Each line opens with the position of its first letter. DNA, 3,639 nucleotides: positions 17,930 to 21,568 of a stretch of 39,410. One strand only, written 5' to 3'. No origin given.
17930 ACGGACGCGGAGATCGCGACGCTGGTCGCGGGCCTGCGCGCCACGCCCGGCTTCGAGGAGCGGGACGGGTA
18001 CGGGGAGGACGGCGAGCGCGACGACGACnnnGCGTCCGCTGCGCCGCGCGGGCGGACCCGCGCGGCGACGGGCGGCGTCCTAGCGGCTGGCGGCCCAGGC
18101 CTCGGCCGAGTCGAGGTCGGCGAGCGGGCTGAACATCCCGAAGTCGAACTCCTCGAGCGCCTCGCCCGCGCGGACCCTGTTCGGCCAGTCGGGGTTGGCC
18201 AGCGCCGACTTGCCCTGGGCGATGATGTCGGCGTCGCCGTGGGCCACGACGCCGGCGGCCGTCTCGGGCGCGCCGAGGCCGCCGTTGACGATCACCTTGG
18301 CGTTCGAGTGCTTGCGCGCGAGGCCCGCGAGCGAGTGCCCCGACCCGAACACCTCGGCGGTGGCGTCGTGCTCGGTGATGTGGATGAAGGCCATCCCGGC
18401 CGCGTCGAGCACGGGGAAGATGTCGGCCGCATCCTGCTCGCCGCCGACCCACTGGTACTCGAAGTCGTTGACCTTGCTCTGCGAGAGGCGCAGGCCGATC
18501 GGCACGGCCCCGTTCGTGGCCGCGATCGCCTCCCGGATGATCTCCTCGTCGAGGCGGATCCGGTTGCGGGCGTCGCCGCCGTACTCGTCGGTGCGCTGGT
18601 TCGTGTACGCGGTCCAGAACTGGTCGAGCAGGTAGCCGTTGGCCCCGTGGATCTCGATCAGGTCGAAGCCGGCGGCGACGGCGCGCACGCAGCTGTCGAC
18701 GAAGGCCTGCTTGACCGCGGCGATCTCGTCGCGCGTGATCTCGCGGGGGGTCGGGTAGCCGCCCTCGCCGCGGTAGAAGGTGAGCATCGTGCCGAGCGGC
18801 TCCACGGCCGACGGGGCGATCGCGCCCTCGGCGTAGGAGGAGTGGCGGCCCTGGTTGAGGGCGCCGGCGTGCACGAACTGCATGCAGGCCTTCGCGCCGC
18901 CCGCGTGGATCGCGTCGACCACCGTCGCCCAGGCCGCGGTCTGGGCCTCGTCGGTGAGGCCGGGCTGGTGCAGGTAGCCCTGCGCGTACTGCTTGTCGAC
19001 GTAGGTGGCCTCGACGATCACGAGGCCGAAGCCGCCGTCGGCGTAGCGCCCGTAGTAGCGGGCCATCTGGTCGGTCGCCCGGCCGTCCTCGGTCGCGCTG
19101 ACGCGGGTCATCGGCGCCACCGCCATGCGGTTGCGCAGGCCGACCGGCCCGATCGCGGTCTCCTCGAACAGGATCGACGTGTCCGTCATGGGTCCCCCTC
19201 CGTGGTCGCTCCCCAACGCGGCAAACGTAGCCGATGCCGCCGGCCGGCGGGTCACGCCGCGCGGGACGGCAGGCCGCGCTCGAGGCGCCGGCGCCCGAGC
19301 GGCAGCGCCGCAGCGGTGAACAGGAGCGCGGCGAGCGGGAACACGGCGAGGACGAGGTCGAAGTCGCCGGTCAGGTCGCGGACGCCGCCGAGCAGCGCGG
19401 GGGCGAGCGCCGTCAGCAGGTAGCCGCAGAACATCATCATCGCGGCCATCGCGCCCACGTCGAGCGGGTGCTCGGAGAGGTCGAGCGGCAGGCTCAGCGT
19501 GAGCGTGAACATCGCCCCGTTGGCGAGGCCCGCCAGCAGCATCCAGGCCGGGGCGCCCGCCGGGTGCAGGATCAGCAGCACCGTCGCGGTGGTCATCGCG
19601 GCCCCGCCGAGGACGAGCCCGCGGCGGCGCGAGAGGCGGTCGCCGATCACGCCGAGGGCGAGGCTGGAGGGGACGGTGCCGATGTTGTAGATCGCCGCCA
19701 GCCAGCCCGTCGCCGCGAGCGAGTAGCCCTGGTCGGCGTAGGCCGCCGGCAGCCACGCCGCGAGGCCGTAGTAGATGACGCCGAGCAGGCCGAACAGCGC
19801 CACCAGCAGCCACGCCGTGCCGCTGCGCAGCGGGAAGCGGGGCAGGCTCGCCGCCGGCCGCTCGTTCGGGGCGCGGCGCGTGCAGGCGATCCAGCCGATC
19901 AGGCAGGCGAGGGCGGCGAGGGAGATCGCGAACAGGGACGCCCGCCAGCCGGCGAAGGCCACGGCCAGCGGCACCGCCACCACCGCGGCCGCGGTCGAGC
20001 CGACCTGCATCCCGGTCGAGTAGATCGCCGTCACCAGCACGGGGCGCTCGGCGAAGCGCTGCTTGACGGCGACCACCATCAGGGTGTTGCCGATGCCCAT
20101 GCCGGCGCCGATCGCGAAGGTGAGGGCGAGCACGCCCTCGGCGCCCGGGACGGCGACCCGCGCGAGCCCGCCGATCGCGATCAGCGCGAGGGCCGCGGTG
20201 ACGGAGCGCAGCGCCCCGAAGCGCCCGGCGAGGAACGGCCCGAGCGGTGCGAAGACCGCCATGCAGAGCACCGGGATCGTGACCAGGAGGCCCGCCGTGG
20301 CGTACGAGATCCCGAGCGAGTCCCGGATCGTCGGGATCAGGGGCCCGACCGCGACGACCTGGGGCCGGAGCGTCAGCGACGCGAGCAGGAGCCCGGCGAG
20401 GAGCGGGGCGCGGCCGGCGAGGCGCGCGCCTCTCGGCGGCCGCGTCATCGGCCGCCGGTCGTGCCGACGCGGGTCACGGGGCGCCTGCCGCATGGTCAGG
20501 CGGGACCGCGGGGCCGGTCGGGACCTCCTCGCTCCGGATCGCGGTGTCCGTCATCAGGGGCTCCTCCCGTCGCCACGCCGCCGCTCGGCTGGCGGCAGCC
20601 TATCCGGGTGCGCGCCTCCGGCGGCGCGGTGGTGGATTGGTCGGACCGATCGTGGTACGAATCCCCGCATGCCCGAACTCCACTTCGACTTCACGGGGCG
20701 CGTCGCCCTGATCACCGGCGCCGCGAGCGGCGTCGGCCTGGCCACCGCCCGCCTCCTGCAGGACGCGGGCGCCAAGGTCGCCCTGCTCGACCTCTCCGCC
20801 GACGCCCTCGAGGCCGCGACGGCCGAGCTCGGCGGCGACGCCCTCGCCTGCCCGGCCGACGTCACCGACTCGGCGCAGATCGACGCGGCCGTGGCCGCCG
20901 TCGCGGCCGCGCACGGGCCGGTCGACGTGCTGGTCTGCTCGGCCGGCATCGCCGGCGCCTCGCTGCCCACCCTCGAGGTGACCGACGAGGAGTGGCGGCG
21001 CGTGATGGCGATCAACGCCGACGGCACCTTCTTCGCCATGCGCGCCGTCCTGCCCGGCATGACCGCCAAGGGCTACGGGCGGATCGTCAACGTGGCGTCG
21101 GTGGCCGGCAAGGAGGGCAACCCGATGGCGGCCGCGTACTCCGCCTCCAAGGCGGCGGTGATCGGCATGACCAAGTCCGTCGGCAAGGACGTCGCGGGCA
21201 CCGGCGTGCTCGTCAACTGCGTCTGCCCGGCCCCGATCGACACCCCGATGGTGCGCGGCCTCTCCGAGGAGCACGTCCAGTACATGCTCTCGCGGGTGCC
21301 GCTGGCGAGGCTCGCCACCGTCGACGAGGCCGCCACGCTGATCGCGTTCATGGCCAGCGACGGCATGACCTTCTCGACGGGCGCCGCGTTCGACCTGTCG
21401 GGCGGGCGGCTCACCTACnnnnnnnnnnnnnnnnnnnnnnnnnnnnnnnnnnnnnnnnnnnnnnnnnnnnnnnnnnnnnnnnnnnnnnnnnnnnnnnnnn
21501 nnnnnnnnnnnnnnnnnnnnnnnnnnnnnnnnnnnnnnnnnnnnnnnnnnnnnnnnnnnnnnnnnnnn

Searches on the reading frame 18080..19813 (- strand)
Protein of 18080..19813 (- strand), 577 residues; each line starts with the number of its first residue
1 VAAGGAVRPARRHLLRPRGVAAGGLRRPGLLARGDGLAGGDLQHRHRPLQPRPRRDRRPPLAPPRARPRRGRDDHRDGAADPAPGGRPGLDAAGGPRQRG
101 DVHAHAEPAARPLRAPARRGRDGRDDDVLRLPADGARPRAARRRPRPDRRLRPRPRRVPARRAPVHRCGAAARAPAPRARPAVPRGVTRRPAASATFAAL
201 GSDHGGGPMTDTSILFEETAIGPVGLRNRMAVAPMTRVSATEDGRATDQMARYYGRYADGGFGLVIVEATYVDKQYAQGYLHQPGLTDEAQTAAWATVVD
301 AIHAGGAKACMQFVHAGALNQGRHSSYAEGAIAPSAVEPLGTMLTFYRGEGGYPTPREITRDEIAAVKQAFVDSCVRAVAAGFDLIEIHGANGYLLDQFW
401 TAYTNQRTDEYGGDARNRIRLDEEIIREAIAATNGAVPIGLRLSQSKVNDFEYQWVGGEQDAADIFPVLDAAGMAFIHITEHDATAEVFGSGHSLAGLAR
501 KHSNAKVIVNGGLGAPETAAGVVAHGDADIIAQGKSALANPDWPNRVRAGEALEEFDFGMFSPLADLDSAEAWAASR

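Call 13: search_protein_families(library=pfam, proteins=[window:18080-19813:-], max_evalue=0.001)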
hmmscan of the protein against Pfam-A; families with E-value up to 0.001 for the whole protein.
window:18080-19813:- (577 aa): 1 family
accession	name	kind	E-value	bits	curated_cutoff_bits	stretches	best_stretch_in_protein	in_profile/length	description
PF00724.26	Oxidored_FMN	-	1.8e-64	218.6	27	1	215-552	2-340/342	NADH:flavin oxidoreductase / NADH oxidase family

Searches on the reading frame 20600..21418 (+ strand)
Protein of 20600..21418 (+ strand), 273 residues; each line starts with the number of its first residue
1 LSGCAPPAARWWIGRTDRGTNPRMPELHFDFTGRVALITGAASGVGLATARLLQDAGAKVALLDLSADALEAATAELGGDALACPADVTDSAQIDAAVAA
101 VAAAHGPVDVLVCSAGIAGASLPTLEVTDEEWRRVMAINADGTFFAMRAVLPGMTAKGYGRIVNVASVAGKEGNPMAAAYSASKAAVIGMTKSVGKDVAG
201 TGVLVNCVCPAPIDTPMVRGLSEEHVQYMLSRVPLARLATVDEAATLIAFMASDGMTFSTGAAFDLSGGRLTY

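Call 13: search_protein_families(library=pfam, proteins=[window:20600-21418:+], max_evalue=0.001)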
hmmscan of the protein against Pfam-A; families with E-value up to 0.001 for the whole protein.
window:20600-21418:+ (273 aa): 4 families
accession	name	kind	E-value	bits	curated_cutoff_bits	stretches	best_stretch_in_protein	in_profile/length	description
PF00106.31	adh_short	-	4.5e-59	199.6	26.6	1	34-224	1-193/195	short chain dehydrogenase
PF13561.12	adh_short_C2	-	1.3e-58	198.8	27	1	40-269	1-234/236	Enoyl-(Acyl carrier protein) reductase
PF08659.16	KR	-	8.1e-11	42.6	22.6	1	36-186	3-155/180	KR domain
PF01262.27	AlaDh_PNT_C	-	0.0004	20.3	23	1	45-125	39-110/214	Alanine dehydrogenase/PNT, C-terminal domain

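Call 86: search_protein_families(library=ncbifam, proteins=[window:20669-21418:+], max_evalue=0.001)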
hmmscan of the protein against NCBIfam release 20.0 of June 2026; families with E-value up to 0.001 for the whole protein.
window:20669-21418:+ (250 aa): 226 families (the best 25 are shown)
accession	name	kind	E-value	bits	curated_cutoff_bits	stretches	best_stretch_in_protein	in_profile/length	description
NF004198.0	PRK05653.1-3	equivalog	3.8e-65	219.8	296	1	9-247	6-246/248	3-oxoacyl-ACP reductase FabG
NF009466.0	PRK12826.1-2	subfamily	9.1e-62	208.7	222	1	11-248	4-245/248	3-oxoacyl-ACP reductase FabG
TIGR01830.1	3oxo_ACP_reduc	equivalog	2.2e-60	204.3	297.75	1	13-246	1-237/239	3-oxoacyl-[acyl-carrier-protein] reductase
NF005559.1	PRK07231.1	subfamily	2.7e-60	204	215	1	8-248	2-248/249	glucose 1-dehydrogenase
NF052558.1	MBtsdlDhBudC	equivalog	2.6e-56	191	270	1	8-246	1-240/250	meso-2,3-butanediol dehydrogenase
NF053701.1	CsHdxCHCADhChcB2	equivalog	1.8e-55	188.1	350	1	9-246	2-241/245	cis-4-hydroxycyclohexanecarboxylate dehydrogenase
TIGR01963.1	PHB_DH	subfamily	7.4e-55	186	307.05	1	11-246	2-251/255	3-hydroxybutyrate dehydrogenase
NF005309.0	PRK06841.1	subfamily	2.2e-54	184.7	286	1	3-246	8-251/255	GolD/DthD family dehydrogenase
NF009093.0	PRK12429.1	subfamily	2.2e-54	184.4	258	1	8-246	3-255/259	3-hydroxybutyrate dehydrogenase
NF004818.0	PRK06172.1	equivalog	8.7e-54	182.5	336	1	7-248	4-251/253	SDR family oxidoreductase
NF009464.0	PRK12824.1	subfamily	1e-53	182.5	269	1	11-247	3-242/245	3-oxoacyl-ACP reductase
NF004791.0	PRK06138.1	equivalog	1.9e-53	181.4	312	1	8-248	3-250/252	SDR family oxidoreductase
NF004197.0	PRK05653.1-1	equivalog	1.2e-52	179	332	1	8-246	5-245/249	3-oxoacyl-ACP reductase FabG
TIGR01829.1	AcAcCoA_reduct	subfamily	3.5e-52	177.5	302.1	1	11-247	1-240/242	acetoacetyl-CoA reductase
NF005067.0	PRK06484.1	equivalog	5.3e-52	177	713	1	9-249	8-253/524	short chain dehydrogenase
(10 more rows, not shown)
